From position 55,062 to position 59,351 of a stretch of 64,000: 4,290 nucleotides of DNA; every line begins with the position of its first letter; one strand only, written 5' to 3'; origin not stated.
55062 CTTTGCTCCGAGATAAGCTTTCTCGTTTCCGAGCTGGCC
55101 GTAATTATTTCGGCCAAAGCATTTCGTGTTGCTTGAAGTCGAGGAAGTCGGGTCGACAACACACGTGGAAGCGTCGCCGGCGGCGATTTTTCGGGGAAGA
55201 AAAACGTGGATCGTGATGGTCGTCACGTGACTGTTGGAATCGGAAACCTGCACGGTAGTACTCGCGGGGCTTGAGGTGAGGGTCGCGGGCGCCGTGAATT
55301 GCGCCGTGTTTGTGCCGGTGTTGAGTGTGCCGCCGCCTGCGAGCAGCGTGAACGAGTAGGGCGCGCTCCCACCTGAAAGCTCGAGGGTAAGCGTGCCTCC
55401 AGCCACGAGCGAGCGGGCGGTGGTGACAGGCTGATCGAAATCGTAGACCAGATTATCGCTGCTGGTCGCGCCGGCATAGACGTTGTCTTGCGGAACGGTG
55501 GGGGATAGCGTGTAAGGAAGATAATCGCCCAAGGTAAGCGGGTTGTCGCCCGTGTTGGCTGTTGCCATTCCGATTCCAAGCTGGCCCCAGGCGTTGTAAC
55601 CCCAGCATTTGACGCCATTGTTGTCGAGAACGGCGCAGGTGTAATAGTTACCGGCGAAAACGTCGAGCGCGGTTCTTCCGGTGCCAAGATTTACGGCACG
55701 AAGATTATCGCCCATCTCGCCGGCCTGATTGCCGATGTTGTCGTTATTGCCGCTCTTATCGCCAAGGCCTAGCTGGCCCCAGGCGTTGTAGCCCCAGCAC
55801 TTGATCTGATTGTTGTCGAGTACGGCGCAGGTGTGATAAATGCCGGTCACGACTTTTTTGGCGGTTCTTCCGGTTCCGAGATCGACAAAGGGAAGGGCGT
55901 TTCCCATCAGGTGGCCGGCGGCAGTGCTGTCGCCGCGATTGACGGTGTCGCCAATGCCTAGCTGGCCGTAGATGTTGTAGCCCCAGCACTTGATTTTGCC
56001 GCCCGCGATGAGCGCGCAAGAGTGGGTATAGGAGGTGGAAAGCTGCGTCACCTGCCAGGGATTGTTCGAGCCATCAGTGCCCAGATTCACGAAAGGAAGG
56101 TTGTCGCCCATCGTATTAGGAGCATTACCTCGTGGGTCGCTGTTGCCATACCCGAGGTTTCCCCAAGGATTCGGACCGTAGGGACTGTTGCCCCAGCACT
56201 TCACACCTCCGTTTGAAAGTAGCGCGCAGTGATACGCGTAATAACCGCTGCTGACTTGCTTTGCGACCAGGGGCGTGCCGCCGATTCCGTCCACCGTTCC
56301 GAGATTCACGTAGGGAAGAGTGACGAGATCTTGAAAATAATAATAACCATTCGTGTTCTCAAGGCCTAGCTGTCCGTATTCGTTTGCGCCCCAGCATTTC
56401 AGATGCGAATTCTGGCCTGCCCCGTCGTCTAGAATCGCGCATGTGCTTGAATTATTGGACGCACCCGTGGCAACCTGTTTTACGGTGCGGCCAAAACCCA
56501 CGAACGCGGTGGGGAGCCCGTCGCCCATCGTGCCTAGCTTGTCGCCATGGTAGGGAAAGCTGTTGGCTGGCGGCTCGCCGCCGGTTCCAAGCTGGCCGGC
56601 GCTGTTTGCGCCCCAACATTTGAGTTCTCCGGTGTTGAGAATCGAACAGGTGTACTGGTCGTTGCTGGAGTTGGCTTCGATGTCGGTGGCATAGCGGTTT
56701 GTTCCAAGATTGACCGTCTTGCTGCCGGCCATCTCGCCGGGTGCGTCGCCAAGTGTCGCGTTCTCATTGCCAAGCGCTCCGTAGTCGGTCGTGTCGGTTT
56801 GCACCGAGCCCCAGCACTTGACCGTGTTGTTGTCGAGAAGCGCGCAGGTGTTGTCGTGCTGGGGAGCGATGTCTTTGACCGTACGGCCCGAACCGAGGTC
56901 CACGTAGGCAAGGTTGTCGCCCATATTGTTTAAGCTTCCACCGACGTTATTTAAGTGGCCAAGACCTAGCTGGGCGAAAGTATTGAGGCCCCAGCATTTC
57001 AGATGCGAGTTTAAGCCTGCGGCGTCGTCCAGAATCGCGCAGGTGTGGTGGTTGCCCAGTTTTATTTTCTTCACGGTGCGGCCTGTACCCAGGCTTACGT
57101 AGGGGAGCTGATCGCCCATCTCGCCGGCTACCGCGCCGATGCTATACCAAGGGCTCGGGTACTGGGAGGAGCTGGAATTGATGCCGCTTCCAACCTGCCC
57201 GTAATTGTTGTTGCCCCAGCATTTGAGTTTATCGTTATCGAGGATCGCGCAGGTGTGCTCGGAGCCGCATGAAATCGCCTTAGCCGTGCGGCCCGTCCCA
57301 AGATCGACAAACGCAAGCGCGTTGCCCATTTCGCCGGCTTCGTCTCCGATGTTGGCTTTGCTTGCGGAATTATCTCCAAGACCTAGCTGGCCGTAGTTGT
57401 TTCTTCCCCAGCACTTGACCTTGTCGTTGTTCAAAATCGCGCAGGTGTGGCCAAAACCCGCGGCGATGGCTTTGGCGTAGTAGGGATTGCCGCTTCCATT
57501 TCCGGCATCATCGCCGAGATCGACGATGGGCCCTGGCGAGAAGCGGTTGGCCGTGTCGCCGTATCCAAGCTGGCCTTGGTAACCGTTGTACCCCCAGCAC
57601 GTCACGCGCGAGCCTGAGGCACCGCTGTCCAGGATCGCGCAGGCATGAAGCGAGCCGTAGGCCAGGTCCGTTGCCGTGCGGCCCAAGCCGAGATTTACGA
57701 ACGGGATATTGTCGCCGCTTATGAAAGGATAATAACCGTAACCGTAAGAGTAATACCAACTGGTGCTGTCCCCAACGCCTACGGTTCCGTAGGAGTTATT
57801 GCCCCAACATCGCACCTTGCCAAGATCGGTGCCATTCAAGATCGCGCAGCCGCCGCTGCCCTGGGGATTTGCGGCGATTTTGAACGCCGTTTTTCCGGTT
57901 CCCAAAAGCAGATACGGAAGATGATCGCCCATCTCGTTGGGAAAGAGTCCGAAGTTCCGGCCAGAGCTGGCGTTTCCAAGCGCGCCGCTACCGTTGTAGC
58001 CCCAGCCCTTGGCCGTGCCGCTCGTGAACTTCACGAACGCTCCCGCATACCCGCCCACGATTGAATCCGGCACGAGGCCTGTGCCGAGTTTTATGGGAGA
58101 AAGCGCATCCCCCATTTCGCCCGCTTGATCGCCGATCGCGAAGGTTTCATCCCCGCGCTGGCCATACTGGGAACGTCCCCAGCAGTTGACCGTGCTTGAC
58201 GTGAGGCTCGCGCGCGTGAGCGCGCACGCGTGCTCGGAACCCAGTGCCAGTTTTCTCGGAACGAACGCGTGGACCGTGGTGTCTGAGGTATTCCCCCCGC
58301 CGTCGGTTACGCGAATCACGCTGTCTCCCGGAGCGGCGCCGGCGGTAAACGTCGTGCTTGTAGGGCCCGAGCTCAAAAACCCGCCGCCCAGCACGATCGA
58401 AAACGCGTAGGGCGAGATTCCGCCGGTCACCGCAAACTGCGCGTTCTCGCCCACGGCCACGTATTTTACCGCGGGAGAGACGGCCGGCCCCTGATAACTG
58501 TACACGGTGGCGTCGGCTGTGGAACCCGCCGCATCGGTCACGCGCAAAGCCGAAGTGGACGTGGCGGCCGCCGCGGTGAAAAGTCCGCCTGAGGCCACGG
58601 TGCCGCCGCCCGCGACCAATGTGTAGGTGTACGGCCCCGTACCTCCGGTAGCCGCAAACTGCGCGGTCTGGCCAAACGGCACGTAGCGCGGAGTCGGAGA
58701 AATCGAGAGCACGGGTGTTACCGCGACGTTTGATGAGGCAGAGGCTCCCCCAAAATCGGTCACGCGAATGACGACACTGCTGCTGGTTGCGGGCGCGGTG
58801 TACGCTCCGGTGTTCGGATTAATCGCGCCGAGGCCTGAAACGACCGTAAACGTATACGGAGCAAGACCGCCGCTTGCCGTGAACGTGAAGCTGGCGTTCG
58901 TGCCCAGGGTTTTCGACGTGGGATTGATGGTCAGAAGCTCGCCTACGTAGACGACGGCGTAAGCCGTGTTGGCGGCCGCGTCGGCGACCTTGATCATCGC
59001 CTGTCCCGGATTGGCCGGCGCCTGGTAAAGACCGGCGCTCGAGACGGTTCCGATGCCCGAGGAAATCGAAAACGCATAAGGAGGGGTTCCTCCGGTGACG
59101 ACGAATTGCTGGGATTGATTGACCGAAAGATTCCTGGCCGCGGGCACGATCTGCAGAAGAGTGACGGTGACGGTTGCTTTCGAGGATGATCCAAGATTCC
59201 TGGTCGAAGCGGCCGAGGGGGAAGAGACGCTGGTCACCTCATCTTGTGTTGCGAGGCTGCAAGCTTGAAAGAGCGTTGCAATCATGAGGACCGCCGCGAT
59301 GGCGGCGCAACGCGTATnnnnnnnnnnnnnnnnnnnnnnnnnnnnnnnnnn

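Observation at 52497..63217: Tandem, translationally coupled giant RCC1-propeller / Ig-domain cell-surface proteins (about 10.7 kb, roughly 42 RCC1 blades)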

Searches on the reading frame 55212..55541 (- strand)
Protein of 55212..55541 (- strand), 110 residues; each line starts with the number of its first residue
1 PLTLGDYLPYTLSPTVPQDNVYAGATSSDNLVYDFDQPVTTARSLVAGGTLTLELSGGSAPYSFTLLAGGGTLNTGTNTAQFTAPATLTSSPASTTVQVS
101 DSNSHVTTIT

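Call 19: search_protein_families(library=pfam, proteins=[window:55212-55541:-], max_evalue=10)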
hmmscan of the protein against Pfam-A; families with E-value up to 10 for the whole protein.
window:55212-55541:- (110 aa): 1 family
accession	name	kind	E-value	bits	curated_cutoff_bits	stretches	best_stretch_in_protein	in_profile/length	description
PF13573.12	SprB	-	2.3e-05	24.4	28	1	49-70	15-36/37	SprB repeat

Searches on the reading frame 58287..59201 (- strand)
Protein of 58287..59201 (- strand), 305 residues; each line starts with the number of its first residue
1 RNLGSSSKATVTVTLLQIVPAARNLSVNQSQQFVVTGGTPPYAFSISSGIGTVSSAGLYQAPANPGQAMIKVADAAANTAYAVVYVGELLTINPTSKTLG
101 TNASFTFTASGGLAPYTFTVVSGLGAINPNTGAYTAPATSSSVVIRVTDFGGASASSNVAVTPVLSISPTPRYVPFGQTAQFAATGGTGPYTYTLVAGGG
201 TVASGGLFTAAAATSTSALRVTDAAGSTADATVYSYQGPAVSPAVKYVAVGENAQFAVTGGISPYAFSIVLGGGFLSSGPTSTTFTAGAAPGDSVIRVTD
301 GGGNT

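Call 19: search_protein_families(library=pfam, proteins=[window:58287-59201:-], max_evalue=10)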
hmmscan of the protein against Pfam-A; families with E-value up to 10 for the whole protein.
window:58287-59201:- (305 aa): 3 families
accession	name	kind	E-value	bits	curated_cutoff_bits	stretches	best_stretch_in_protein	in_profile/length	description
PF13573.12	SprB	-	2.3e-06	27.6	28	3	184-198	21-35/37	SprB repeat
PF06832.18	BiPBP_C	-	0.00011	22.5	26.8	1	254-305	35-85/90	Penicillin-Binding Protein C-terminus Family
PF11182.14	AlgF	-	5.6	6.8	34.4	0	54-83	14-43/179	Alginate O-acetyl transferase AlgF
